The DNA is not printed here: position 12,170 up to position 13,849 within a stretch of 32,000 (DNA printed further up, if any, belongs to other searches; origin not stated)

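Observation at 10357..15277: Cluster of three ATP-grasp ligases (two cyanophycin-synthetase-like without an M domain) plus an anchored DUF192 protein: candidate undescribed peptide or polymer ligation system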

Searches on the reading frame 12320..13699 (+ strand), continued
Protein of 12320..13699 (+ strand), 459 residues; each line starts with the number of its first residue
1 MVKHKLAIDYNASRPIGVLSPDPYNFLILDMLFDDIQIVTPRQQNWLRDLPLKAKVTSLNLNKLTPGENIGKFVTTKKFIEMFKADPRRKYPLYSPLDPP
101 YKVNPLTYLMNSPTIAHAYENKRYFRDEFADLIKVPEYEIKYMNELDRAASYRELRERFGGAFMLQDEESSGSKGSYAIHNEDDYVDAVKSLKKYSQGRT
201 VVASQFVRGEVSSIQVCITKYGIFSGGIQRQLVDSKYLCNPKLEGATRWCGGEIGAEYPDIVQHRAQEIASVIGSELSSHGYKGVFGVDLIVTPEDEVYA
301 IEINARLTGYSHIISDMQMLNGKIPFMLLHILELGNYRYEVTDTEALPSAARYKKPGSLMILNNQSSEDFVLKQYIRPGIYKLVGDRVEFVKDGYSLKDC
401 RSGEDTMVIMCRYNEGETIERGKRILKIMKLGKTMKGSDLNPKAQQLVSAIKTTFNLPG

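Call 25: find_related_loci(query=A1, collection=genome_contigs, flank=10000)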
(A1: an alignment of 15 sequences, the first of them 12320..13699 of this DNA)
Query A1 (459 aa) in genome_contigs; peptide patterns used: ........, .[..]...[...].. (x = any residue, [..] = any of these).
47 stretches matched a pattern; 30 encode a relative of the query (tblastn E <= 1e-3); 30 distinct loci.
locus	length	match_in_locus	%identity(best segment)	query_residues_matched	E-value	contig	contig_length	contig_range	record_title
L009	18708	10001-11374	85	1-459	0e+0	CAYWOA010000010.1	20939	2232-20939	MAG TPA_asm: uncultured Candidatus Saccharibacteria bacterium isolate SRP135725_co1_623 genome assembly, contig: NODE_31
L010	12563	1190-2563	84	1-459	0e+0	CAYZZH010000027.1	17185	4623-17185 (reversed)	MAG TPA_asm: uncultured Candidatus Saccharibacteria bacterium isolate SRP286056_co1_39 genome assembly, contig: NODE_401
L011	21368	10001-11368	77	1-457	0e+0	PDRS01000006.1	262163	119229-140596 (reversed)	MAG: Candidatus Saccharibacteria bacterium isolate DOLJORAL78_51_182 DolJOral78_scaffold_47, whole genome shotgun sequen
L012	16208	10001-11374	75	1-459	0e+0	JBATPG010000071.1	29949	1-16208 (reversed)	MAG: Candidatus Saccharimonadales bacterium isolate MFD10525_ilm_asm_bin22 k127_78677, whole genome shotgun sequence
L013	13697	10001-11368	71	1-457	0e+0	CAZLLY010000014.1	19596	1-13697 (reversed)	MAG TPA_asm: uncultured Candidatus Saccharibacteria bacterium isolate SRP342105_co1_320 genome assembly, contig: NODE_36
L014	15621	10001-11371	71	1-457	0e+0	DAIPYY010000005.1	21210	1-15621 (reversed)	MAG TPA_asm: Candidatus Saccharibacteria bacterium isolate CTOTU7647 NODE_4113_length_21210_cov_4.664098, whole genome s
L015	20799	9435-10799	70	1-458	0e+0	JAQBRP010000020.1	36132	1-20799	MAG: Candidatus Saccharibacteria bacterium isolate RYN_403 scaffold_2142342, whole genome shotgun sequence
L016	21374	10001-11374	68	1-458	0e+0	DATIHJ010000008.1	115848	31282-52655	MAG TPA_asm: Patescibacteria group bacterium isolate SMAG_U15635 k141_557361, whole genome shotgun sequence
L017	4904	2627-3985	68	4-458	0e+0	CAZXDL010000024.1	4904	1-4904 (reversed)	MAG TPA_asm: uncultured Candidatus Saccharibacteria bacterium isolate SRP133034_co1_19 genome assembly, contig: NODE_142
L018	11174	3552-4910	69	5-459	0e+0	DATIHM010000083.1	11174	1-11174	MAG TPA_asm: Candidatus Saccharimonadia bacterium isolate SMAG_U15638 k141_654223, whole genome shotgun sequence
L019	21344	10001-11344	67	8-458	0e+0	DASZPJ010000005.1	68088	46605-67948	MAG TPA_asm: Candidatus Saccharimonadales bacterium isolate SMAG_U5968 k141_52277, whole genome shotgun sequence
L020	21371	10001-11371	66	1-458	0e+0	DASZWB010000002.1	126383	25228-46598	MAG TPA_asm: Candidatus Saccharimonadales bacterium isolate SMAG_U6146 k141_371431, whole genome shotgun sequence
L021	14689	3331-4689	65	1-458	0e+0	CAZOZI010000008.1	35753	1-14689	MAG TPA_asm: uncultured Candidatus Saccharibacteria bacterium isolate SRP200132_co1_79 genome assembly, contig: NODE_201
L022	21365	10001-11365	63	1-458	0e+0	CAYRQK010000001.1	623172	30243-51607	MAG TPA_asm: uncultured Candidatus Saccharibacteria bacterium isolate SRP193066_co1_229 genome assembly, contig: NODE_14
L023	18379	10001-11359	66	4-458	0e+0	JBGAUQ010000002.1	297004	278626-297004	MAG: Candidatus Saccharimonadales bacterium isolate MAG_AAO_AS.77 AAOAS-77_NODE_2_length_297004_cov_11.501325, whole gen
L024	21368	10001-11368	62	1-458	0e+0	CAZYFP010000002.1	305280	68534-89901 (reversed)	MAG TPA_asm: uncultured Candidatus Saccharibacteria bacterium isolate SRP193066_co1_126 genome assembly, contig: NODE_54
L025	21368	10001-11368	65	4-458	0e+0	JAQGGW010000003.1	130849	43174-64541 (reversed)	MAG: Candidatus Saccharibacteria bacterium isolate RYN_417 scaffold_369353, whole genome shotgun sequence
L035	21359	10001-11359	48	3-458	2e-146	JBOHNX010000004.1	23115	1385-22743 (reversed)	MAG: Candidatus Saccharimonadales bacterium isolate SD8036_maxbin2.bin.8 NODE_916_length_23115_cov_14.070254, whole geno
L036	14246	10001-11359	50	5-457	2e-142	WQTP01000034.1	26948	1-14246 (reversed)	MAG: Candidatus Saccharibacteria bacterium isolate Co191P4bin22 JGI24696J40584_12961636, whole genome shotgun sequence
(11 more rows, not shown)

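Call 32: search_protein_representatives(protein=window:12320-13699:+)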
Query: 459 residues. Proteins with E-value up to 0.001 (for the whole library): 1070; up to 1e-10: 524; up to 1e-30: 111. The best 150 are listed.
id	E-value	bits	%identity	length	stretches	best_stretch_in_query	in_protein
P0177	8.3e-149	512.4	52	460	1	8-458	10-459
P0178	1.3e-116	406.3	42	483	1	3-455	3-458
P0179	4.7e-97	341.8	38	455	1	7-458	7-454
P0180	8.1e-66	238.8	36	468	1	24-455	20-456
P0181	2.1e-60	221.0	77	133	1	327-459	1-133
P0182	9.2e-60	218.9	32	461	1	21-448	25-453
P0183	1.1e-59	218.6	50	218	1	244-456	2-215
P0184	1.9e-59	217.8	91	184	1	172-284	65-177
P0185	1.8e-56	208.1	36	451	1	69-427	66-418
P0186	6.6e-55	202.9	34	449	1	19-452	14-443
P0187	1.9e-53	198.0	34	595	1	8-429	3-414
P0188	6.5e-53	196.3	34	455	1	107-455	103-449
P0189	3.5e-52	193.9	40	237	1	5-240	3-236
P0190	4.4e-51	190.3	33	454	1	78-457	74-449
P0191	3.7e-50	187.2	33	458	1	91-430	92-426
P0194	1.5e-49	185.2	32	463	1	46-451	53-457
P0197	1.6e-48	181.8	33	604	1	90-428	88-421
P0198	3.6e-48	180.7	31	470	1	20-453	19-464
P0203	9.4e-47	176.0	29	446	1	8-430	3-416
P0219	1.2e-41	159.2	26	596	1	9-447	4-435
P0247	2.6e-35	138.3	29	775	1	13-450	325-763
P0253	1.5e-34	135.8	31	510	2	90-402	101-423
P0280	8.7e-32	126.7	29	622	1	151-457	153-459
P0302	3.5e-29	118.1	30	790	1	114-423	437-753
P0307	2.4e-28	115.4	30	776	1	109-449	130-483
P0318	3.1e-27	111.7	27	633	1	59-455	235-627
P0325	1.6e-26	109.3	28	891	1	151-454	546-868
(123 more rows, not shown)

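Call 33: list_cluster_members(proteins=[P0178, P0179, P0180, P0182, P0186, P0187, P0194, P0198, P0203, P0219])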
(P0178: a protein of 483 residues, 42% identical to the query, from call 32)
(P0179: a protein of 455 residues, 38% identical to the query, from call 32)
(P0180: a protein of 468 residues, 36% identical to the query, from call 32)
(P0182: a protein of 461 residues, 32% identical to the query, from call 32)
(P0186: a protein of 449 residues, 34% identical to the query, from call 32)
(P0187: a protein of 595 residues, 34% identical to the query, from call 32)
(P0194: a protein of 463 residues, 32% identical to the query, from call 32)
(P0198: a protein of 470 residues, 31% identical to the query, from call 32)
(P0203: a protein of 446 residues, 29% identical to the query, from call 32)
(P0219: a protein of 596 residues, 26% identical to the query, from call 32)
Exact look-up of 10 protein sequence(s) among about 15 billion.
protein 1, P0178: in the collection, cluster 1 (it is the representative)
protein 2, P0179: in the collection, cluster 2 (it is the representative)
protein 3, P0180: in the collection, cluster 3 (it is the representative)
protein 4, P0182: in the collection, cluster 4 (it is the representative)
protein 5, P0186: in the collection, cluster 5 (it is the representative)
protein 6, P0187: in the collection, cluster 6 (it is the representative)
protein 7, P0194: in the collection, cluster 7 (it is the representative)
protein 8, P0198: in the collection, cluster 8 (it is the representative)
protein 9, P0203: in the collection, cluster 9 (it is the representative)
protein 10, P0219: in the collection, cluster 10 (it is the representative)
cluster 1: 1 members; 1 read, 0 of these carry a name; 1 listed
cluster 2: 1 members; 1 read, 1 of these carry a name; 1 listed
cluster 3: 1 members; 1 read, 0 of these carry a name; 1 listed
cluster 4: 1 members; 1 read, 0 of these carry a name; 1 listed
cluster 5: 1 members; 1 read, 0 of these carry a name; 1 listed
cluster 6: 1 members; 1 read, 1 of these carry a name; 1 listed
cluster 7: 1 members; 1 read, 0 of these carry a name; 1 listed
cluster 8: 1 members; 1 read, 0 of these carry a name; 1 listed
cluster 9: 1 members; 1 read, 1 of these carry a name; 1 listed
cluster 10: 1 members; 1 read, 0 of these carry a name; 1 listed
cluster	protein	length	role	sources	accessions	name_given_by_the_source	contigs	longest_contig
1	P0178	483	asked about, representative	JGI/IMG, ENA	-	-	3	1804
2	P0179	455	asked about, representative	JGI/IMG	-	hypothetical protein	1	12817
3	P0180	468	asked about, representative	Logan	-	-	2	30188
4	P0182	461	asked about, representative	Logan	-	-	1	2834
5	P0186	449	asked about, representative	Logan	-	-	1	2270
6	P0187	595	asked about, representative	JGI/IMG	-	hypothetical protein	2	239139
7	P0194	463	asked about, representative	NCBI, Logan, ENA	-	-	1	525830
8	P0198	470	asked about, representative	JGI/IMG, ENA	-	-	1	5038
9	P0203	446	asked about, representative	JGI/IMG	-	hypothetical protein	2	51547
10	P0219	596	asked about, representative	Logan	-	-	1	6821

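Call 40: predict_structure(alignment_id=A2)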
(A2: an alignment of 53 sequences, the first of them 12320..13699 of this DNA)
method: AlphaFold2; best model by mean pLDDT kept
length: 459 residues; sequences in the alignment: 53
mean_pLDDT: 85.4   pTM: 0.86
mean pLDDT of the five models: 85.4, 84.9, 84.4, 82.5, 82.1
residues with pLDDT >= 90: 227; 70-90: 179; 50-70: 42; < 50: 11
segments of 3 or more residues with pLDDT < 50: 1-3, 116-120
pLDDT, mean of each block of 10 residues (from residue 1): 70 90 88 93 90 91 61 82 87 67 70 50 70 86 85 92 83 74 89 76 89 91 90 93 82 89 90 86 86 92 76 91 92 90 86 86 93 95 96 92 85 92 93 92 96 94
secondary structure, 60 per line:
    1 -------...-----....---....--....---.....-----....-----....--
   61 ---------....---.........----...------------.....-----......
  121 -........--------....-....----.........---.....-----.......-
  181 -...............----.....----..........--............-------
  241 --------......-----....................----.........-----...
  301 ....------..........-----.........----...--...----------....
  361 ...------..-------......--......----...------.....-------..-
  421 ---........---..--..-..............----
elements in order: E8-10 E16-19 H23-26 H29-32 E36-40 H46-49 E55-58 H70-73 H77-85 E90-92 H115-120 H122-129 E138-141 H143-146 H151-159 E163-167 E176-179 H182-196 E201-205 E210-219 E222-233 E249-254 H260-279 E284-292 E298-304 H311-320 H326-334 E339-341 E357-363 E379-384 E387-392 E406-410 E424-431 H442-455

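Call 43: fold_search(model_id=the predicted structure, library=pdb)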
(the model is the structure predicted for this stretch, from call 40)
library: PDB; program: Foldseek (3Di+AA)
matches with E <= 10: 1155; with E <= 0.001: 618
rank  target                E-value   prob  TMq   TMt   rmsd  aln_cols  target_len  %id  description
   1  3mjf                  1.9e-15  1.00  0.50  0.53   7.7       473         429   13  Phosphoribosylamine-glycine ligase from Yersinia pestis (released 2010-05-26)
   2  2yrx                  6.3e-15  1.00  0.49  0.53   8.0       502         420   11  Crystal structure of GAR synthetase from Geobacillus kaustophilus (released 2007-10-09)
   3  3k5h_A                9.4e-15  1.00  0.49  0.57   8.2       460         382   13  Crystal structure of carboxyaminoimidazole ribonucleotide synthase from asperigillus clavatus complexed with ATP (released 2009-10-20)
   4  2yw2_A                1.3e-14  1.00  0.55  0.59   6.4       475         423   14  Crystal structure of GAR synthetase from Aquifex aeolicus in complex with ATP (released 2007-10-23)
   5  1gso                  1.7e-14  1.00  0.49  0.53   8.0       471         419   14  GLYCINAMIDE RIBONUCLEOTIDE SYNTHETASE (GAR-SYN) FROM E. COLI. (released 1998-12-09)
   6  4dlk_A                2.0e-14  1.00  0.54  0.63   6.3       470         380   12  Crystal Structure of ATP-Ca++ complex of purK: N5-carboxyaminoimidazole ribonucleotide synthetase (released 2013-02-06)
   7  7wtb_B                2.0e-14  1.00  0.60  0.27   6.4       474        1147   10  Cryo-EM structure of human pyruvate carboxylase with acetyl-CoA (released 2022-11-09)
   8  9yx2_B                2.5e-14  1.00  0.59  0.57   5.7       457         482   11  Structure of the long chain acyl-CoA carboxylase complex from Mycobacterium smegmatis with ATP, bicarbonate, and propi (released 2025-11-26)
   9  7r8q_B                3.6e-14  1.00  0.47  0.54   6.3       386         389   14  Closed form of SAOUHSC_02373 in complex with ADP, citrate, Mg2+ and Na+ (released 2022-09-14)
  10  3r5h_A                3.8e-14  1.00  0.53  0.62   7.1       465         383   12  Crystal Structure of ADP-AIR complex of purK: N5-carboxyaminoimidazole ribonucleotide synthetase (released 2012-03-21)
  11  3v4s_A                5.5e-14  1.00  0.54  0.63   5.8       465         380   12  Crystal Structure of ADP-ATP complex of purK: N5-carboxyaminoimidazole ribonucleotide synthetase (released 2013-02-13)
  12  3ouz_A                5.5e-14  1.00  0.57  0.58   7.2       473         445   11  Crystal Structure of Biotin Carboxylase-ADP complex from Campylobacter jejuni (released 2010-10-13)
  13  9tqc_I                5.8e-14  1.00  0.47  0.35   8.6       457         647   13  L. pneumophila 3-methylcrotonyl-CoA carboxylase holoenzyme A3B6 (released 2026-02-18)
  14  7kct_A                6.5e-14  1.00  0.55  0.55   7.2       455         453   10  Crystal Structure of the Hydrogenobacter thermophilus 2-Oxoglutarate Carboxylase (OGC) Biotin Carboxylase (BC) Domain  (released 2021-01-27)
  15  5vyz_D                8.7e-14  1.00  0.55  0.25   9.0       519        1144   11  Crystal structure of Lactococcus lactis pyruvate carboxylase in complex with cyclic-di-AMP (released 2017-08-16)
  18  7r8p                  1.8e-13  1.00  0.48  0.59   5.0       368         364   14  Open form of SAOUHSC_02373 in complex with ADP, Mg2+ and Na+ (released 2022-09-14)
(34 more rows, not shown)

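Call 49: search_protein_families(library=pfam, proteins=[L004:8784-9908:+, L016:8819-9850:+, L020:9032-9940:+, L024:8819-9970:+, L036:8765-9970:+, L011:8790-9992:+, L013:8750-9952:+, L036:11374-12234:+, L025:11404-12255:+, L035:11368-12207:+], max_evalue=0.01)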
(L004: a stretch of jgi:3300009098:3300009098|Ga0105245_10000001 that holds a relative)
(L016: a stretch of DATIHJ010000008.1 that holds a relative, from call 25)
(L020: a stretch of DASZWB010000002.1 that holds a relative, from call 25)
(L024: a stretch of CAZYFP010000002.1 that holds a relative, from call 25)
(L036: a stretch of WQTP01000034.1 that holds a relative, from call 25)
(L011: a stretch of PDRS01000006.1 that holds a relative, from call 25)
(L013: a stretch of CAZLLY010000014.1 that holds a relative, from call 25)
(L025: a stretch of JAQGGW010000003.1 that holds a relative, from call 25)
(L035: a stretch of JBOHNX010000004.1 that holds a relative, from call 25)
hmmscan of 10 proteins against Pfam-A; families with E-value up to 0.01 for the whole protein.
L004:8784-9908:+ (374 aa): 0 families

L016:8819-9850:+ (343 aa): 0 families

L020:9032-9940:+ (302 aa): 5 families
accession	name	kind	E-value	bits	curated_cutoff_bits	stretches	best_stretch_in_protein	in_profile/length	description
PF08443.16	RimK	-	7.4e-19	68.5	21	1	120-281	11-169/188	RimK-like ATP-grasp domain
PF02955.21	GSH-S_ATP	-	1.1e-08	35.2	23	1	127-265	11-155/175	Prokaryotic glutathione synthetase, ATP-grasp domain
PF03133.20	TTL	-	0.00012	21.9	20.1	0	132-194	50-108/292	Tubulin-tyrosine ligase family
PF05770.16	Ins134_P3_kin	-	0.00017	21.6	23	0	240-280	142-184/201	Inositol 1,3,4-trisphosphate 5/6-kinase ATP-grasp domain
PF14398.11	ATPgrasp_YheCD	-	0.008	15.9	26.8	0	244-281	195-229/255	YheC/D like ATP-grasp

L024:8819-9970:+ (383 aa): 0 families

L036:8765-9970:+ (401 aa): 0 families

L011:8790-9992:+ (400 aa): 0 families

L013:8750-9952:+ (400 aa): 0 families

L036:11374-12234:+ (286 aa): 2 families
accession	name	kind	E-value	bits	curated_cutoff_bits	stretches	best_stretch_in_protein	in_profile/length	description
PF18030.7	Rimk_N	-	2.5e-24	85.8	26.4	1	1-93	1-94/94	RimK PreATP-grasp domain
PF08443.16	RimK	-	2.2e-12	47.4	21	1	98-271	3-188/188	RimK-like ATP-grasp domain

L025:11404-12255:+ (283 aa): 8 families
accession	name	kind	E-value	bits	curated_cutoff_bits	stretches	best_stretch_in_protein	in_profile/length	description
PF08443.16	RimK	-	6.7e-50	169.8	21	1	120-276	34-187/188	RimK-like ATP-grasp domain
PF18030.7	Rimk_N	-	1.5e-20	73.7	26.4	1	1-93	1-94/94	RimK PreATP-grasp domain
PF02955.21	GSH-S_ATP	-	3.8e-17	62.7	23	1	129-259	34-168/175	Prokaryotic glutathione synthetase, ATP-grasp domain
PF02655.19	ATP-grasp_3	-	9.3e-14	52.2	23.2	1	97-254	2-155/160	ATP-grasp domain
PF14397.11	ATPgrasp_ST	-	3.8e-05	23.5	31.4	1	222-266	220-266/278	Sugar-transfer associated ATP-grasp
PF02222.28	ATP-grasp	-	0.00045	20.4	27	1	108-172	5-77/179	ATP-grasp domain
PF07478.18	Dala_Dala_lig_C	-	0.0014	18.6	24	1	120-260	30-180/204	D-ala D-ala ligase C-terminus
PF05770.16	Ins134_P3_kin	-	0.0061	16.6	23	0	221-262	145-189/201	Inositol 1,3,4-trisphosphate 5/6-kinase ATP-grasp domain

L035:11368-12207:+ (279 aa): 4 families
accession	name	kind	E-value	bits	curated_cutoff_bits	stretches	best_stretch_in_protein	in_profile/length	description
PF02882.25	THF_DHG_CYH_C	-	5.2e-40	136.8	27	1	128-272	12-157/160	Tetrahydrofolate dehydrogenase/cyclohydrolase, NAD(P)-binding domain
PF00763.28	THF_DHG_CYH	-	9.5e-23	81.1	32.8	1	12-123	1-115/115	Tetrahydrofolate dehydrogenase/cyclohydrolase, catalytic domain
PF02826.25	2-Hacid_dh_C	-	0.0037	17.1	25.1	1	148-199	32-95/178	D-isomer specific 2-hydroxyacid dehydrogenase, NAD binding domain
PF01488.26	Shikimate_DH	-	0.0084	16.6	24.3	0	149-194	9-54/138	Shikimate / quinate 5-dehydrogenase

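Call 52: search_solved_structures(query=A3, max_evalue=10, show_alignments=2)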
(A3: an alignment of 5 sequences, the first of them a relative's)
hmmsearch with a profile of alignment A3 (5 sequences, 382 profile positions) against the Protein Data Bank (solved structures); distinct sequences matched with E-value up to 10: 3.
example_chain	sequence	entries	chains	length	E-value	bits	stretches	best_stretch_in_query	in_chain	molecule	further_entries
6j7h_A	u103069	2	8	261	0.51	12.5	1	259-319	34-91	Blue fluorescent protein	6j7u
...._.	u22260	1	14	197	0.57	12.3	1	193-227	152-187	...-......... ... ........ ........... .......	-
36hb_C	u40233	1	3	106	0.69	12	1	305-373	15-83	CAM1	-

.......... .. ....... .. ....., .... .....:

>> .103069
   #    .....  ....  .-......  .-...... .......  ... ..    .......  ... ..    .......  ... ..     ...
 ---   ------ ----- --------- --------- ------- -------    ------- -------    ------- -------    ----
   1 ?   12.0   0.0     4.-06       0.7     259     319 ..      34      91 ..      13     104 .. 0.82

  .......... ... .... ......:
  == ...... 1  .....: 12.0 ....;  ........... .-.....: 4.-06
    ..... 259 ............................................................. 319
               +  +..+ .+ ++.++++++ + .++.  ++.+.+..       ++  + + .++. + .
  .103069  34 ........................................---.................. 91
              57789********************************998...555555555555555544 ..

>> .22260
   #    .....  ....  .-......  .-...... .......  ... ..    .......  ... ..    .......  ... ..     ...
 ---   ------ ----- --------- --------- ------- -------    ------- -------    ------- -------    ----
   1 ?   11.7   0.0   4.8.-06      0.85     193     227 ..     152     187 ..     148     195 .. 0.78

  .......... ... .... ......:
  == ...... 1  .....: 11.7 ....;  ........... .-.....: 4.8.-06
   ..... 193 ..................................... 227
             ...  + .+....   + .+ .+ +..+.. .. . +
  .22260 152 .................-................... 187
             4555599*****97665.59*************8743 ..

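Call 53: search_protein_families(library=pfam, alignment_id=A3, max_evalue=10)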
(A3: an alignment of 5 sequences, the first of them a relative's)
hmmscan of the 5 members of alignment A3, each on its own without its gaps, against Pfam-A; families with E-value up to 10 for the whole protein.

A. member 1, L004:8784-9908:+ (374 aa): 0 families

B. families by the number of members that match (of 5 scanned): 0 families
